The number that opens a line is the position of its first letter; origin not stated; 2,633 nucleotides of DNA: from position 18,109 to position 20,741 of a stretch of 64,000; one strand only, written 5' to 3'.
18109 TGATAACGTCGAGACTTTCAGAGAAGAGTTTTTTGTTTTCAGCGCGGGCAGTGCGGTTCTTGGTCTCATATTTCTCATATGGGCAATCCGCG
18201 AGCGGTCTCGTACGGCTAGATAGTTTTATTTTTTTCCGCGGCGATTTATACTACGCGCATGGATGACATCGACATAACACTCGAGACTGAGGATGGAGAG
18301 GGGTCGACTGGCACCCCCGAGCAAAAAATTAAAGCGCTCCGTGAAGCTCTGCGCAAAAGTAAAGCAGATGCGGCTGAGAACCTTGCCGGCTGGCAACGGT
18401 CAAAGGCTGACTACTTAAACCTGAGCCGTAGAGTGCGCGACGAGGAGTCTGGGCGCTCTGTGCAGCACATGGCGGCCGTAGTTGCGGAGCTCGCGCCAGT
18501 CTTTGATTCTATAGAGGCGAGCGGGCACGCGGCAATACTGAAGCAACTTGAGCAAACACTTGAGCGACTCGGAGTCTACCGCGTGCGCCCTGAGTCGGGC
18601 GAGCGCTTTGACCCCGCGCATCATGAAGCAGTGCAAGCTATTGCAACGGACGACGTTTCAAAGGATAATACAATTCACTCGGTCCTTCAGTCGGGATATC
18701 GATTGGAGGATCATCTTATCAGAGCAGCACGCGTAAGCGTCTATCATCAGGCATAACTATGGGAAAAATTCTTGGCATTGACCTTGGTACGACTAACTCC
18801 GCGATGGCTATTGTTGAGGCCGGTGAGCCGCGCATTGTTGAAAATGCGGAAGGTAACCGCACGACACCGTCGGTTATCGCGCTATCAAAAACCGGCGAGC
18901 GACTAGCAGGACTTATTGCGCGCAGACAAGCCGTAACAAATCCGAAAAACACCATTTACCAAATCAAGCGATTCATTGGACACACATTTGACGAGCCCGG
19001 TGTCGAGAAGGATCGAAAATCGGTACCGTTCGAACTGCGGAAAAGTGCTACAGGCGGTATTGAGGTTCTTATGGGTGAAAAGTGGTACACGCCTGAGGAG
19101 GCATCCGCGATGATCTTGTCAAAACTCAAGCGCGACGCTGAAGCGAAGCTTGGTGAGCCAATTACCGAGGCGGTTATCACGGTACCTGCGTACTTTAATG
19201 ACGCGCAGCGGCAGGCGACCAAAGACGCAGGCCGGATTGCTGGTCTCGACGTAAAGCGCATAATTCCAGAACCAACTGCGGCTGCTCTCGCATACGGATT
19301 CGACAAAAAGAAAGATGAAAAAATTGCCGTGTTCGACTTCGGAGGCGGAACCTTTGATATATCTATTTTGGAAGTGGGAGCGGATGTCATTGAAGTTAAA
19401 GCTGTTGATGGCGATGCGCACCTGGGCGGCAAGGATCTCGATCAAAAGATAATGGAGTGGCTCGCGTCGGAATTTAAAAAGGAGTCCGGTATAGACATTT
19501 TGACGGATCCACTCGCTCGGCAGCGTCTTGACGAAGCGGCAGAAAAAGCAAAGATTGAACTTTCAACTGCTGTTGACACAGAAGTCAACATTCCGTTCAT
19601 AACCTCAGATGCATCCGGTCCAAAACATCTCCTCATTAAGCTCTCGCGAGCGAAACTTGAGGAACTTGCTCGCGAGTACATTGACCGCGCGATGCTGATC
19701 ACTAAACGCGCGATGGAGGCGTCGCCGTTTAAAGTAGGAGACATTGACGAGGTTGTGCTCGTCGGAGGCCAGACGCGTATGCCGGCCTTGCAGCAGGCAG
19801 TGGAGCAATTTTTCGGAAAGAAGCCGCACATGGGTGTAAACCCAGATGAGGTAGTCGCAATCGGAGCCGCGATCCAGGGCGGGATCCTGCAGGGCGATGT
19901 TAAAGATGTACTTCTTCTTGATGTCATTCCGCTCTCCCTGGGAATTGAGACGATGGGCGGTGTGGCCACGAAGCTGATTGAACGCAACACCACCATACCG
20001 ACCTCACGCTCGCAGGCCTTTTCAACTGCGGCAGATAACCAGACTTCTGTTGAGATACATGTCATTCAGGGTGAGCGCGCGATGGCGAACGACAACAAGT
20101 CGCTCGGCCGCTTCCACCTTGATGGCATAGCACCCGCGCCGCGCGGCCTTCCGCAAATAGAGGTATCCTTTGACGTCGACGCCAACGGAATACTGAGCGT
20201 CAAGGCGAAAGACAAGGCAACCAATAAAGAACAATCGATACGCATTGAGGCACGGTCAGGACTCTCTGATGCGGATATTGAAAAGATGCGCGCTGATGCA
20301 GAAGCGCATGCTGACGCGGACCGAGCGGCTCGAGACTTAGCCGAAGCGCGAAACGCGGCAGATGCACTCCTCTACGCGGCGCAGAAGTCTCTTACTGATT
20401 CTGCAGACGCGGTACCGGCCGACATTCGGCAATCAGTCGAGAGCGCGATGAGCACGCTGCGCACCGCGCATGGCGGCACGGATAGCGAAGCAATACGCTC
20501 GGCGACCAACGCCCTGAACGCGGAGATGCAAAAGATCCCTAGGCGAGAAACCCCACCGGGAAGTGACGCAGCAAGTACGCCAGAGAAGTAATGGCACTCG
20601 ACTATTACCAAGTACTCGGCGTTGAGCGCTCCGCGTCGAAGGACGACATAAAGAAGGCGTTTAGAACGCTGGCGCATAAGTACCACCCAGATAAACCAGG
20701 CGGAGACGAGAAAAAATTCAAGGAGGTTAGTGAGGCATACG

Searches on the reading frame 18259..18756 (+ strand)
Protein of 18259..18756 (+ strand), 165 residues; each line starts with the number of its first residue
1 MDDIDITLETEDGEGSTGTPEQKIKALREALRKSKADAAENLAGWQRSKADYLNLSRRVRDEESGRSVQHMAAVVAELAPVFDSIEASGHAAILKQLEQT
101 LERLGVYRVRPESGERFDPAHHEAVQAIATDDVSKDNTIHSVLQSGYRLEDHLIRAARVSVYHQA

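Call 60: search_protein_families(library=ncbifam, proteins=[window:18259-18756:+], max_evalue=0.00001)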
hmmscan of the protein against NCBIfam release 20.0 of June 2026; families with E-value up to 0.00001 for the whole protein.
window:18259-18756:+ (165 aa): 26 families (the best 25 are shown)
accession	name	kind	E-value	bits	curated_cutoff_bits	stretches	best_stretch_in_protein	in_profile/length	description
NF010737.0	PRK14139.1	equivalog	2.2e-22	79.9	164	1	18-162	31-185/188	nucleotide exchange factor GrpE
NF010755.0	PRK14158.1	equivalog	5.8e-19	68.3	200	1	16-163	34-194/198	nucleotide exchange factor GrpE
NF010754.0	PRK14157.1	equivalog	6.7e-18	65.5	211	1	22-161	77-222/227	nucleotide exchange factor GrpE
NF010738.0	PRK14140.1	equivalog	1.2e-17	64.3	137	1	89-161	119-189/191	nucleotide exchange factor GrpE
NF010750.0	PRK14153.1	equivalog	1.4e-16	60.6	194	1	87-163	113-187/194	nucleotide exchange factor GrpE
NF010741.0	PRK14143.1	equivalog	5.9e-16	58.7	184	1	14-161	63-224/258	nucleotide exchange factor GrpE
NF010748.0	PRK14150.1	equivalog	1.6e-15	57.1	152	1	92-161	127-194/198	nucleotide exchange factor GrpE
NF010761.0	PRK14164.1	equivalog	4e-15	56.4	167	1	33-159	81-212/220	nucleotide exchange factor GrpE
NF010760.0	PRK14163.1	equivalog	5.4e-15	55.7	240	1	18-162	37-186/217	nucleotide exchange factor GrpE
NF010757.0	PRK14160.1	equivalog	7.9e-15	54.8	184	1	19-161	58-209/211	nucleotide exchange factor GrpE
NF010751.0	PRK14154.1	equivalog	6.5e-14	52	266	1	65-161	112-206/208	nucleotide exchange factor GrpE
NF010743.0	PRK14145.1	equivalog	7.2e-14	52.1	186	1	16-161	43-198/200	nucleotide exchange factor GrpE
NF010759.0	PRK14162.1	equivalog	2.5e-13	50.2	176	1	91-161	123-192/194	nucleotide exchange factor GrpE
NF010742.0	PRK14144.1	equivalog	1.5e-12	47.8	215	1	10-161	35-196/199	nucleotide exchange factor GrpE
NF010746.0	PRK14148.1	equivalog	1.7e-12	47.5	212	1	71-161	89-192/195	nucleotide exchange factor GrpE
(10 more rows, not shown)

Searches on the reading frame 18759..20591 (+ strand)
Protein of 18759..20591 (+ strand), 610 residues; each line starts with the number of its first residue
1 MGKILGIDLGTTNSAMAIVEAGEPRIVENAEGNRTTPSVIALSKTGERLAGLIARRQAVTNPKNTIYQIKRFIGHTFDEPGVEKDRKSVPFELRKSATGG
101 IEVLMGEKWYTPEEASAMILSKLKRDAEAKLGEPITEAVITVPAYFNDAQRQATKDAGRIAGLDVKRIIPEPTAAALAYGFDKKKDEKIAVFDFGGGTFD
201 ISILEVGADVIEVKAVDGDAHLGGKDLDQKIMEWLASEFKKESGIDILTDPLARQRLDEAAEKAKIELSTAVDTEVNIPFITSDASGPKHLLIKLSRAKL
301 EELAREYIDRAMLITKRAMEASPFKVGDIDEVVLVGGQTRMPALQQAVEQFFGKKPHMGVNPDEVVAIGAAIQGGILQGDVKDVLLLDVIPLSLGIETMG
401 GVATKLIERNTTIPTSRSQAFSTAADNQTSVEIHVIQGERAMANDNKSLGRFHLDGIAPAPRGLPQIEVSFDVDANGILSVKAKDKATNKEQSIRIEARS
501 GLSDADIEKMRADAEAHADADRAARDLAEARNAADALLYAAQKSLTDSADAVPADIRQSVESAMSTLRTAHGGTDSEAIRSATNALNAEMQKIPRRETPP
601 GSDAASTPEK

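Call 11: find_encoding_contigs(protein=window:18759-20591:+, flank=10000, max_places=6)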
Protein window:18759-20591:+ (610 aa): 3 contigs read that carry it; 2 places shown.
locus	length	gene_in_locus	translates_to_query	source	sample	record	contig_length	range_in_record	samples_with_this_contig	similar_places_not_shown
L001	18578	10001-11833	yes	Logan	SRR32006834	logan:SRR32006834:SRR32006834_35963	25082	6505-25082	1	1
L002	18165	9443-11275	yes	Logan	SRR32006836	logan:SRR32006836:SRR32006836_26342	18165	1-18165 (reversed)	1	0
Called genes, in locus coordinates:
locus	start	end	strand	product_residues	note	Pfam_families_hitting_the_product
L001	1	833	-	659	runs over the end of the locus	PF05649:Peptidase_M13_N, PF01431:Peptidase_M13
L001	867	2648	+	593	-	PF01411:tRNA-synt_2c, PF07973:tRNA_SAD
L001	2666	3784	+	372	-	-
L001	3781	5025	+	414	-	-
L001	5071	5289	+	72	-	PF01176:eIF-1a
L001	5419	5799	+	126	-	PF00416:Ribosomal_S13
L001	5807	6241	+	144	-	PF00411:Ribosomal_S11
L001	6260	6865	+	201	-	PF00163:Ribosomal_S4, PF01479:S4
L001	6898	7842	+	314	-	PF01193:RNA_pol_L, PF01000:RNA_pol_A_bac, PF03118:RNA_pol_A_CTD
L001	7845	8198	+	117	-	PF01196:Ribosomal_L17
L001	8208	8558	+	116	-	PF00572:Ribosomal_L13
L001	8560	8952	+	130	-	PF00380:Ribosomal_S9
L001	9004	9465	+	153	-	-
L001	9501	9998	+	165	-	PF01025:GrpE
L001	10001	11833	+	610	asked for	PF00012:HSP70, PF06723:MreB_Mbl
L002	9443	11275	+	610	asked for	PF00012:HSP70, PF06723:MreB_Mbl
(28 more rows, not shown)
